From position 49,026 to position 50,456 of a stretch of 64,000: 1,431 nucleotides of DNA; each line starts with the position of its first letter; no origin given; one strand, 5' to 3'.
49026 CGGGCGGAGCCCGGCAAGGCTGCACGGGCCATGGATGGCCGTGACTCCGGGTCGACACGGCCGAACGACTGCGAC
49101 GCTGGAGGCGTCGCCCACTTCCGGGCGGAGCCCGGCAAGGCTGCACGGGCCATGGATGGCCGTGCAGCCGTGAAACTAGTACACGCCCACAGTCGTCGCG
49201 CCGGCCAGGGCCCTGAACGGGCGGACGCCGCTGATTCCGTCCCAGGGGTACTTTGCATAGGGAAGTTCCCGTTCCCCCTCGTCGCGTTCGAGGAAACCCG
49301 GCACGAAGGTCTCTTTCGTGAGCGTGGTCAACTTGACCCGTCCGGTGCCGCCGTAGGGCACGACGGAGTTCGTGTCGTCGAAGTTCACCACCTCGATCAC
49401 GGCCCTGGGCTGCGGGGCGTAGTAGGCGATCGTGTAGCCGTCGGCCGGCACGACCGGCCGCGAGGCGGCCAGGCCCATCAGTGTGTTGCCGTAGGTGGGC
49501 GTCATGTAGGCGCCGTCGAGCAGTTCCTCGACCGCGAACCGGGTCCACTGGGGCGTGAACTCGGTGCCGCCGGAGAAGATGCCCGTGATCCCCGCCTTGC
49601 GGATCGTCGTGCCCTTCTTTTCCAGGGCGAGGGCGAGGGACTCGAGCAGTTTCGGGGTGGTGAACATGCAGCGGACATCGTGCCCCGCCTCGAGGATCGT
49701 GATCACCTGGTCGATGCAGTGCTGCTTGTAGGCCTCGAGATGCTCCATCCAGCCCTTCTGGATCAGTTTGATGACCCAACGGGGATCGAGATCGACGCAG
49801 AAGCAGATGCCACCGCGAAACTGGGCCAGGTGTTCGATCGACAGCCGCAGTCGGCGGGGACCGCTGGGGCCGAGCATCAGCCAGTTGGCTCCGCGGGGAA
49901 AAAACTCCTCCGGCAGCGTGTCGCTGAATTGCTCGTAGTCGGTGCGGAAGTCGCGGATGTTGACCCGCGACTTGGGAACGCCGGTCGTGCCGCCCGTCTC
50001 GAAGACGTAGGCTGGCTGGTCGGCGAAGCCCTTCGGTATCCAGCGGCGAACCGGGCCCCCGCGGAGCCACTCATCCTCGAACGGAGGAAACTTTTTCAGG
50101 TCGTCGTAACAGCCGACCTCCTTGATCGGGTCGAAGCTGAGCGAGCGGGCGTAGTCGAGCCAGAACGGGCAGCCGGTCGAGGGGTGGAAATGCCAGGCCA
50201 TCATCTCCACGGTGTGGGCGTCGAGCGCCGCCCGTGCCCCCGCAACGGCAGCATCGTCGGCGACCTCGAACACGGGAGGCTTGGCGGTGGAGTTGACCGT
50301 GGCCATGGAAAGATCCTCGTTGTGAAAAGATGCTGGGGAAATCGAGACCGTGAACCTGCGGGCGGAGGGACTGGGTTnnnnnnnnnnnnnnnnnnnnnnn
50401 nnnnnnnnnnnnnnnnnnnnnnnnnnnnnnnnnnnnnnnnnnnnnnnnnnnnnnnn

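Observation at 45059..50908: Translationally coupled operon: adenylating enzyme + Glu-less ALDH/LuxC-like reductase + Fe-ADH + exported beta-propeller (candidate carboxylate-to-alcohol reduction module)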

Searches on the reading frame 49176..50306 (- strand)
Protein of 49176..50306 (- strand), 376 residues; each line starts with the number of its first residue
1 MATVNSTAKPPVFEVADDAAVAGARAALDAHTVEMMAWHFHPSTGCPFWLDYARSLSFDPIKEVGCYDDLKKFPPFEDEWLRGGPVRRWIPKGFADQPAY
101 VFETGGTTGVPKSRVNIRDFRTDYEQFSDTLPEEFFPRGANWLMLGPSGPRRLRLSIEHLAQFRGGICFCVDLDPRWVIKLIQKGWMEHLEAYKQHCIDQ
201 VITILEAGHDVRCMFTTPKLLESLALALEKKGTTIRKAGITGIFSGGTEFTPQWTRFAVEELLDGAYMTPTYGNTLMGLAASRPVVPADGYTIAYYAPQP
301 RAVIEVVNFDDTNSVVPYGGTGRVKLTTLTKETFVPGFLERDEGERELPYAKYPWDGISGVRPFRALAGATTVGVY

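Call 3: search_protein_families(library=pfam, proteins=[window:49176-50306:-], max_evalue=0.01)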
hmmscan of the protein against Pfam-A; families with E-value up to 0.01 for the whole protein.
window:49176-50306:- (376 aa): 1 family
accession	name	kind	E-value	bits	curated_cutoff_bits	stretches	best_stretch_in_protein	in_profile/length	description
PF00501.34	AMP-binding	-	2e-06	27.3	29.9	1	209-323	255-371/384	AMP-binding enzyme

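Call 4: search_protein_families(library=ncbifam, proteins=[window:49176-50306:-], max_evalue=0.01)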
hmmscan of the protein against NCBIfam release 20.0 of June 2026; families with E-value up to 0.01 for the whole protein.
window:49176-50306:- (376 aa): 1 family
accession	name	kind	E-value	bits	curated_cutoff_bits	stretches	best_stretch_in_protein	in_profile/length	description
NF045666.1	DVU1553_fam_AMP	equivalog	0.0013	17.9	300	1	199-333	172-296/331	DVU_1553 family AMP-dependent CoA ligase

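Call 7: search_solved_structures(query=window:49176-50306:-, max_evalue=1, show_alignments=2)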
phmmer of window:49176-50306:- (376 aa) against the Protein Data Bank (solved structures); distinct sequences matched with E-value up to 1: 8.
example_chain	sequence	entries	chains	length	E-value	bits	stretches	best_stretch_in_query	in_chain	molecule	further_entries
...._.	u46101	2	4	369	1.5e-41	145.9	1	33-373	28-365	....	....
3l2k_A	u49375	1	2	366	1.6e-41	145.9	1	33-373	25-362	EhpF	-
1lfp_A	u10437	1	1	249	0.091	15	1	123-243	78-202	Hypothetical protein AQ_1575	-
2qvz_X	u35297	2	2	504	0.11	14.7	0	91-115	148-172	4-Chlorobenzoate CoA Ligase/Synthetase | 4-Chlorobenzoate CoA Ligase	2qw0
3cw8_X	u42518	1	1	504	0.12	14.6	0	91-115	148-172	4-chlorobenzoyl CoA ligase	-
3dlp_X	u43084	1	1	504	0.14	14.4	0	91-115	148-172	4-Chlorobenzoate CoA Ligase/Synthetase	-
1t5d_X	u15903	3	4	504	0.14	14.4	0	91-115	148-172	4-chlorobenzoyl CoA ligase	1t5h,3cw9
2qvx_X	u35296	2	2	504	0.15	14.3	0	91-115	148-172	4-Chlorobenzoate CoA Ligase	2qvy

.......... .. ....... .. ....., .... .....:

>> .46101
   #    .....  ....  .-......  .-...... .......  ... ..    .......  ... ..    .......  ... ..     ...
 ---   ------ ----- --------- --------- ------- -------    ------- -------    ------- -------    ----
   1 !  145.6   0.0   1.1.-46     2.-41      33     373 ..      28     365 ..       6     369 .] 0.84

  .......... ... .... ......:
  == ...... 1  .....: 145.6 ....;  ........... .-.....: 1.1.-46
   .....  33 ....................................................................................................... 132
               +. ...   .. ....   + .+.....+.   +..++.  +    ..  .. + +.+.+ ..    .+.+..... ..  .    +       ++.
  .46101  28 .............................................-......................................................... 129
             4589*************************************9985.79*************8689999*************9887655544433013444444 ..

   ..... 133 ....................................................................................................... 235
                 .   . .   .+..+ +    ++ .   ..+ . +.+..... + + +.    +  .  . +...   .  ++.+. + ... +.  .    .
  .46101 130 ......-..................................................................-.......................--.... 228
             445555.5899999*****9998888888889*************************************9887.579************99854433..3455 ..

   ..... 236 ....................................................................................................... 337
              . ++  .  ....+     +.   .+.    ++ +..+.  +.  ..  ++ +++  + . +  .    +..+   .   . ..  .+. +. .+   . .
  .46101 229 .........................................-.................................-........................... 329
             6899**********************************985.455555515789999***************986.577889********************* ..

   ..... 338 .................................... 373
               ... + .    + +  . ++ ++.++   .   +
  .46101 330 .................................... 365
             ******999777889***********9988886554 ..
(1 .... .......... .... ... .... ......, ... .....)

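Call 9: find_homologous_proteins(query=window:49176-50306:-, max_evalue=0.00001)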
Query window:49176-50306:- (376 aa): 8000 proteins with E <= 0.00001 among 8000 candidates; the best 120 are listed.
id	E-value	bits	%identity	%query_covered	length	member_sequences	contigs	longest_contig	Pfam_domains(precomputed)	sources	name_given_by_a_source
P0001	1.1e-240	817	92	98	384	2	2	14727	PF00501.35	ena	-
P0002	1.7e-240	816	91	99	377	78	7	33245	PF00501.35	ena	-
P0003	2.1e-240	816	91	100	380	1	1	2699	PF00501.35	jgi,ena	jgi:phenylacetate-coenzyme A ligase PaaK-like adenylate-forming protein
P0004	3.4e-240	815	92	98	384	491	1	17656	PF00501.35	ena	-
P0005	5.6e-240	814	92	98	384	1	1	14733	PF00501.35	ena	-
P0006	1.0e-239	813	91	98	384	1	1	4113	PF00501.35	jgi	jgi:phenylacetate-coenzyme A ligase PaaK-like adenylate-forming protein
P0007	2.4e-239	812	91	98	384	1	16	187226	PF00501.35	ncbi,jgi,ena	jgi:phenylacetate-coenzyme A ligase PaaK-like adenylate-forming protein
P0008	2.4e-238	809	91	98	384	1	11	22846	PF00501.35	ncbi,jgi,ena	jgi:phenylacetate-coenzyme A ligase PaaK-like adenylate-forming protein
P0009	3.1e-238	809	90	99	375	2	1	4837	-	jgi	jgi:phenylacetate-coenzyme A ligase PaaK-like adenylate-forming protein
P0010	3.9e-238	808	91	98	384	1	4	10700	PF00501.35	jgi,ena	jgi:phenylacetate-coenzyme A ligase PaaK-like adenylate-forming protein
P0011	7.9e-238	807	91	98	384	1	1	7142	PF00501.35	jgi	jgi:phenylacetate-coenzyme A ligase PaaK-like adenylate-forming protein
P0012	1.3e-237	806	90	98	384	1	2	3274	PF00501.35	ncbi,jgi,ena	-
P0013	1.8e-237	806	91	98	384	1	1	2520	PF00501.35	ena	-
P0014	2.0e-237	806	91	99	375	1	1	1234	PF00501.35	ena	-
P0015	2.2e-237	806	91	98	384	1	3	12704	PF00501.35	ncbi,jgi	jgi:phenylacetate-coenzyme A ligase PaaK-like adenylate-forming protein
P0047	1.6e-233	793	89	100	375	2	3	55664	PF00501.35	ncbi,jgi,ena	ncbi:MAG: hypothetical protein ACKOFX_00075 [Solirubrobacterales bacterium]|jgi:phenylacetate-coenzy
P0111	2.0e-230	783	86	99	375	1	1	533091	PF00501.35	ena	-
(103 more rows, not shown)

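Call 11: find_encoding_contigs(protein=P0111, flank=10000, max_places=2)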
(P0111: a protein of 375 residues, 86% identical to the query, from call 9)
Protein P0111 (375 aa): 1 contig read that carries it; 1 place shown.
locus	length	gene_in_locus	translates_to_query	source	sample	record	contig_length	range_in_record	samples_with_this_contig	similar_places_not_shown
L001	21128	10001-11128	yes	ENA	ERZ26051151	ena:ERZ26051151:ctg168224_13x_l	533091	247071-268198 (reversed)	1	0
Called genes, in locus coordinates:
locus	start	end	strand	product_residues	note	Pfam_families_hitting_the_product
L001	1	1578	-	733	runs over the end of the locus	PF00771:FHIPEP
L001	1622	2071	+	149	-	-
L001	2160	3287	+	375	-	PF03741:TerC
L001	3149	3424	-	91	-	-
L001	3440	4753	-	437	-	PF13579:Glyco_trans_4_4 (weak), PF13439:Glyco_transf_4, PF20706:GT4-conflict (weak), PF00534:Glycos_transf_1, PF13692:Glyco_trans_1_4, PF13524:Glyco_trans_1_2 (weak)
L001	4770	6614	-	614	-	PF01134:GIDA, PF12831:FAD_oxidored, PF21680:GIDA_C_1st, PF13932:SAM_GIDA_C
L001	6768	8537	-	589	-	PF00176:SNF2-rel_dom, PF04851:ResIII (weak), PF00271:Helicase_C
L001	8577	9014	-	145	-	-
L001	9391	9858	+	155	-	-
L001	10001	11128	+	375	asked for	PF00501:AMP-binding (faint)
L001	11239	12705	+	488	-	PF00171:Aldedh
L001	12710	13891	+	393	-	PF00465:Fe-ADH, PF13685:Fe-ADH_2, PF25137:ADH_Fe_C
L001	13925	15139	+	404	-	PF13570:Beta-prop_ACSF4, PF01011:PQQ (faint), PF13360:PQQ_2 (weak), PF25293:Beta-prop_EMC1_N (weak), PF13570:Beta-prop_ACSF4, PF13360:PQQ_2, PF13570:Beta-prop_ACSF4, PF13360:PQQ_2, +2 more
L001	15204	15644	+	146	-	PF01894:YjbQ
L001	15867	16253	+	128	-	PF21173:DksA-like_N (weak), PF01258:zf-dskA_traR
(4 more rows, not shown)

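Call 12: find_encoding_contigs(protein=P0047, flank=10000, max_places=2)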
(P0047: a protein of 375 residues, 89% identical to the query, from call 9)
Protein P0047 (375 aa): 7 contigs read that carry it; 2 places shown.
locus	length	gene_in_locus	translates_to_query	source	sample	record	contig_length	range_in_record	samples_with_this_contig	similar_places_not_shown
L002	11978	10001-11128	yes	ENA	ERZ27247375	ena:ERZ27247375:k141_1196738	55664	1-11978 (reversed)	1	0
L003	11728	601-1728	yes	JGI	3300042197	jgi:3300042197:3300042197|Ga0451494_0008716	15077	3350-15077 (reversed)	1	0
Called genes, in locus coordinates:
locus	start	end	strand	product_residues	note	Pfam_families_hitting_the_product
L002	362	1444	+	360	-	PF03741:TerC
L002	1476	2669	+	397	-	PF22301:AUDH_beta_propeller (faint), PF01839:FG-GAP (faint), PF13517:FG-GAP_3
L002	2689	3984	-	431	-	PF13579:Glyco_trans_4_4, PF13439:Glyco_transf_4, PF00534:Glycos_transf_1, PF13692:Glyco_trans_1_4, PF13524:Glyco_trans_1_2 (weak)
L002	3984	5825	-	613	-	PF01134:GIDA, PF07992:Pyr_redox_2 (weak), PF12831:FAD_oxidored (weak), PF21680:GIDA_C_1st (weak), PF13932:SAM_GIDA_C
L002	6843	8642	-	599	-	PF00176:SNF2-rel_dom, PF00271:Helicase_C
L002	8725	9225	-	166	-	-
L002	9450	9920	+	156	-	-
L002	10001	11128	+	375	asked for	PF00501:AMP-binding (faint)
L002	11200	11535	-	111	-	PF02452:PemK_toxin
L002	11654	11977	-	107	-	?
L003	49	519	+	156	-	-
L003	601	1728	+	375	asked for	PF00501:AMP-binding (faint)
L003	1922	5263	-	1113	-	PF19077:Big_13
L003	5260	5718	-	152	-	PF19077:Big_13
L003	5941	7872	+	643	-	PF00512:HisKA (weak), PF02518:HATPase_c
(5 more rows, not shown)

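Call 14: find_related_loci(query=window:49176-50306:-, collection=genome_contigs, flank=8000)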
Query window:49176-50306:- (376 aa) in genome_contigs; peptide patterns used: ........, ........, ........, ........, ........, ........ (x = any residue, [..] = any of these).
600 stretches matched a pattern (row limit reached: there are more); 589 encode a relative of the query (tblastn E <= 1e-3); the best 80 are kept; 80 distinct loci.
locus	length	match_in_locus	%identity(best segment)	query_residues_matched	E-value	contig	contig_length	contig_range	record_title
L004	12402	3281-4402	91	3-376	0e+0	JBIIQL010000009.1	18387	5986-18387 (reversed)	MAG: Pirellulales bacterium isolate ME2003-07-11_3300042290_group2_bin72 Rohwer_bin1678_scaffold_1299_c1, whole genome s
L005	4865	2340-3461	90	3-376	0e+0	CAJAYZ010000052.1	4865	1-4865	MAG: uncultured Planctomycetaceae bacterium isolate Loc080925-6m_bin-0950 genome assembly, contig: bin-0950:052/963, who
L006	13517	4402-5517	91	5-376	0e+0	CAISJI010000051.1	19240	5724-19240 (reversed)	MAG: uncultured Planctomycetaceae bacterium isolate Loclat_bin-17606 genome assembly, contig: bin-17606:051/279, whole g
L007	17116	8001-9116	87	5-376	0e+0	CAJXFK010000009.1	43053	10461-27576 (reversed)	MAG TPA_asm: uncultured Planctomycetaceae bacterium isolate ERR599052_bin.218_MetaBAT_v2.12.1_MAG genome assembly, conti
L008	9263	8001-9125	89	1-376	0e+0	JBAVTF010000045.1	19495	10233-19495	MAG: Pirellulales bacterium isolate MFD03852_ilm_asm_bin10 k127_133113, whole genome shotgun sequence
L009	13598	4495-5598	90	9-376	0e+0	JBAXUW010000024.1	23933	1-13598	MAG: Planctomycetota bacterium isolate ELA671 MAG671_24, whole genome shotgun sequence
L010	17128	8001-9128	89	1-376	0e+0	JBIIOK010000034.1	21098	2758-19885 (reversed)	MAG: Pirellulales bacterium isolate ME2002-10-08pf_3300042317_group1_bin15 Rohwer_bin1720_scaffold_196_c2, whole genome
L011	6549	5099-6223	91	2-376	0e+0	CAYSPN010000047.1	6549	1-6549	MAG TPA_asm: uncultured Candidatus Kuenenia sp. isolate binchicken_co255_45 genome assembly, contig: k141_4191956, whole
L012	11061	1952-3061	93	7-376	0e+0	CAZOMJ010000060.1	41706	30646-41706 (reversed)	MAG TPA_asm: uncultured Candidatus Kuenenia sp. isolate binchicken_co255_452 genome assembly, contig: k141_2130926, whol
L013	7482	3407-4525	85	4-376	0e+0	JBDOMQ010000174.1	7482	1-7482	MAG: Pirellulales bacterium isolate FK190211_WC_130_metabat2_scaf2bin.010 NODE_1921_length_7482_cov_2.360163, whole geno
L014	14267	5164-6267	90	9-376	0e+0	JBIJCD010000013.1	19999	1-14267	MAG: Pirellulales bacterium isolate ME2006-08-18D11_3300042945_group2_bin148 Rohwer_bin1736_scaffold_2159_c1, whole geno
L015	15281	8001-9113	89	6-376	0e+0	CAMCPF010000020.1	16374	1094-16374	MAG: Candidatus Kuenenia stuttgartiensis isolate MiE-22jul19-175 genome assembly, contig: MiE-22jul19-C3227, whole genom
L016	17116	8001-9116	85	5-376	0e+0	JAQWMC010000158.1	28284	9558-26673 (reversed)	MAG: Pirellulales bacterium isolate cluster2_bin.143 k141_1808620, whole genome shotgun sequence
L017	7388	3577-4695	85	4-376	0e+0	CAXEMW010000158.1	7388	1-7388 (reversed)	MAG TPA_asm: uncultured Planctomycetaceae bacterium isolate ERR598963_binner13_Refined_53 genome assembly, contig: ERZ83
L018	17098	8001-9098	90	11-376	0e+0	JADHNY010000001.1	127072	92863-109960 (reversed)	MAG: Pirellulales bacterium isolate BS301-5m-G80 BS301-5m-C121, whole genome shotgun sequence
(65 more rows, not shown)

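Call 18: search_dna_similar(query=window:49176-50306:-, collection=plasmids, mode=protein, max_rows=25)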
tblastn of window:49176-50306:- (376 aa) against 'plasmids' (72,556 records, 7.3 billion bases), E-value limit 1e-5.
Records with a match: 29; places in all: 29; records where one place covers at least 80% of the query: 29.
Best place of each record, by identity: <60% 29.
By first word of the organism name: Streptomyces 19; Pantoea 4; Streptantibioticus 2; Burkholderia 1; Halomarina 1; Escherichia 1; Halalkalicoccus 1.
By predicted mobility (MOB-suite, as given by PLSDB): non-mobilizable 24; mobilizable 3; conjugative 2.
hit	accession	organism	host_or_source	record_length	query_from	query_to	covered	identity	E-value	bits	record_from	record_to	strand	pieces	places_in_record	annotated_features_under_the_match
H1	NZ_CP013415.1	Burkholderia ubonensis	soil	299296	36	376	91%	35.9%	8e-46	175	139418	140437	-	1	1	AMP-binding protein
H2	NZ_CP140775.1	Streptomyces goshikiensis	cell culture,soil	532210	31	376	92%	35.2%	1e-55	203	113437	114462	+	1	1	AMP-binding protein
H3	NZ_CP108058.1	Streptomyces goshikiensis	-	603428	31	376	92%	35.2%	1e-55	203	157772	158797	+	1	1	AMP-binding protein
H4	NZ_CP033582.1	Streptomyces sp. ADI95-16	-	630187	31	376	92%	35.2%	2e-55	203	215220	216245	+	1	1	AMP-binding protein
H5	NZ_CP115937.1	Streptomyces goshikiensis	microorganism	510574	31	376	92%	35.2%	4e-55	202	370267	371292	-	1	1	AMP-binding protein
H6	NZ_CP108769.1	Streptomyces goshikiensis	-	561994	31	376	92%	35.2%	4e-55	202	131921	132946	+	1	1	AMP-binding protein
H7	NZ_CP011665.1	Streptomyces sp. Mg1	-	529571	31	376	92%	35.2%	4e-55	202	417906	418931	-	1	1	AMP-binding protein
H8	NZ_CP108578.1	Streptomyces goshikiensis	-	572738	31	376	92%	35.2%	4e-55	202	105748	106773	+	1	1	AMP-binding protein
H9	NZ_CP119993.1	Halomarina sp. PSR21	cell culture,saline soil from Tarim ...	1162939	32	376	92%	35.1%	2e-38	154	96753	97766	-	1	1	record has no annotation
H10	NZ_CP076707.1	Escherichia coli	-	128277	31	376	92%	34.2%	1e-41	163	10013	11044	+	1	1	phenazine antibiotic biosynthesis protein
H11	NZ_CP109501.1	Streptomyces sp. NBC_01426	-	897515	36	376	91%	34.6%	4e-49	184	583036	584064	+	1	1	phenazine biosynthesis protein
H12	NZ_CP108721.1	Streptomyces sp. NBC_00998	-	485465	36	364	88%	35.6%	1e-49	186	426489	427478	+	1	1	phenazine biosynthesis protein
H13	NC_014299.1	Halalkalicoccus jeotgali B3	-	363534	32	358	87%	35.4%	6e-40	158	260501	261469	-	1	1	hypothetical protein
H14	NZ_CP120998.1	Streptomyces sp. Mut1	-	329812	32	376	92%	32.8%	5e-40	158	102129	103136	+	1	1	arylcarboxylate reductase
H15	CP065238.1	Streptomyces clavuligerus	cell culture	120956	40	370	88%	33.9%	1e-35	145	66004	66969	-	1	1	arylcarboxylate reductase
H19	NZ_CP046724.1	Pantoea agglomerans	pure culture,cherry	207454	35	376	91%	31.3%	2e-33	139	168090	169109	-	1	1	AMP-binding protein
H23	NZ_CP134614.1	Streptomyces sp. ITFR-6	Ips typographus,whole organism,Ips ...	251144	32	365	89%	31.8%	1e-34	142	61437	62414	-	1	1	arylcarboxylate reductase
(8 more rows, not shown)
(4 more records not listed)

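Call 19: get_annotated_region(hit=H14, flank=6000)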
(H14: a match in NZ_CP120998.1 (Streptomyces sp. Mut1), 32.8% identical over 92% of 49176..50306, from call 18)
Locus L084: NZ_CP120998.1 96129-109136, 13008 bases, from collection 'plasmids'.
description: Streptomyces sp. Mut1 plasmid unnamed1
organism: Streptomyces sp. Mut1 (NCBI taxid 3033811)
taxonomy: Bacteria; Actinomycetota; Actinomycetes; Kitasatosporales; Streptomycetaceae; Streptomyces; Streptomyces sp. Mut1
host: -; source: -; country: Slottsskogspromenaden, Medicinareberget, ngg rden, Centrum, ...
typing (MOB-suite, as given by PLSDB): non-mobilizable; replicon rep_cluster_1910
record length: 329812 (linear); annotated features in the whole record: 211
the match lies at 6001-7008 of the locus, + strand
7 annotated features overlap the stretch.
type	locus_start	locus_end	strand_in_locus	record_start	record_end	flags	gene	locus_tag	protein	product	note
CDS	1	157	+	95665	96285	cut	-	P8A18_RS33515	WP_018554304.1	LysE family translocator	-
CDS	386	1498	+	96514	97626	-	trpS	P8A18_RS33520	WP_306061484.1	tryptophan--tRNA ligase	GO:0006436 - tryptophanyl-tRNA aminoacylation [Evidence IEA]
CDS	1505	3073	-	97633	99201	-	-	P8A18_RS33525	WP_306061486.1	bifunctional 3-(3-hydroxy-phenyl)propionate/3-hydroxycinnamic acid hydroxylase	-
CDS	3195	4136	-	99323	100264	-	-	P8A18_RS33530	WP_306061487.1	hypothetical protein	-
CDS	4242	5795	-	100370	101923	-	-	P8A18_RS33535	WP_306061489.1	FAD-dependent monooxygenase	-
CDS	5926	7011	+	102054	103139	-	-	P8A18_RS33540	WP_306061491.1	arylcarboxylate reductase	-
CDS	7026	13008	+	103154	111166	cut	-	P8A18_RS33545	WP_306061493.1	type I polyketide synthase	-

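Call 20: get_annotated_region(hit=H19, flank=6000)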
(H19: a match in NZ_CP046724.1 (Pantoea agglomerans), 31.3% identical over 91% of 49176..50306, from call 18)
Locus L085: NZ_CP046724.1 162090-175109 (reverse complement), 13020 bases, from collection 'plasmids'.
description: Pantoea agglomerans strain ASB05 plasmid pASB05p2, complete sequence
organism: Pantoea agglomerans (NCBI taxid 549)
taxonomy: Bacteria; Pseudomonadota; Gammaproteobacteria; Enterobacterales; Erwiniaceae; Pantoea; Pantoea agglomerans
host: -; source: pure culture,cherry; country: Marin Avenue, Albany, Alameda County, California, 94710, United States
typing (MOB-suite, as given by PLSDB): non-mobilizable; replicon rep_cluster_807
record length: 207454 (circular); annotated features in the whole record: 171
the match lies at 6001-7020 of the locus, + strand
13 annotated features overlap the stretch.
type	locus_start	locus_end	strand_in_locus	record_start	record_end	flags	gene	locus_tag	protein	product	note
CDS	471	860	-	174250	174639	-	-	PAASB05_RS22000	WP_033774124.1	VOC family protein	-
CDS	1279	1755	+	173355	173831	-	-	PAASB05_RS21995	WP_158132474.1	PhzA/PhzB family protein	GO:0017000 - antibiotic biosynthetic process [Evidence IEA]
CDS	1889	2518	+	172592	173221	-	-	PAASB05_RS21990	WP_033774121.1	isochorismatase family protein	-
CDS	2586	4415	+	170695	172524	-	-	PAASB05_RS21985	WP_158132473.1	anthranilate synthase family protein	-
CDS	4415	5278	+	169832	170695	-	-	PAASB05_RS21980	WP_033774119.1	PhzF family phenazine biosynthesis protein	GO:0009058 - biosynthetic process [Evidence IEA]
CDS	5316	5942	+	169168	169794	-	-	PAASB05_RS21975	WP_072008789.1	pyridoxine 5'-phosphate oxidase C-terminal domain-containing protein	-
CDS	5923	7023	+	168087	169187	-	-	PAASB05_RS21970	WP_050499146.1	AMP-binding protein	-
CDS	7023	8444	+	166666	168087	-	-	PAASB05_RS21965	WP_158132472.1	aldehyde dehydrogenase family protein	-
CDS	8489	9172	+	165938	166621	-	-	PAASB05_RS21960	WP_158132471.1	class I SAM-dependent methyltransferase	-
CDS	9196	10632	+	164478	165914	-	-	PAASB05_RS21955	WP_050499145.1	MFS transporter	-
CDS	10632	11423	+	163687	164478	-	-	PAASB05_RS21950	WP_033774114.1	SDR family oxidoreductase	-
CDS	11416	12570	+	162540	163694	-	-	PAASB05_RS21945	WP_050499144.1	hypothetical protein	-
CDS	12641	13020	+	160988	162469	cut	-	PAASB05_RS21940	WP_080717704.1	AMP-binding protein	-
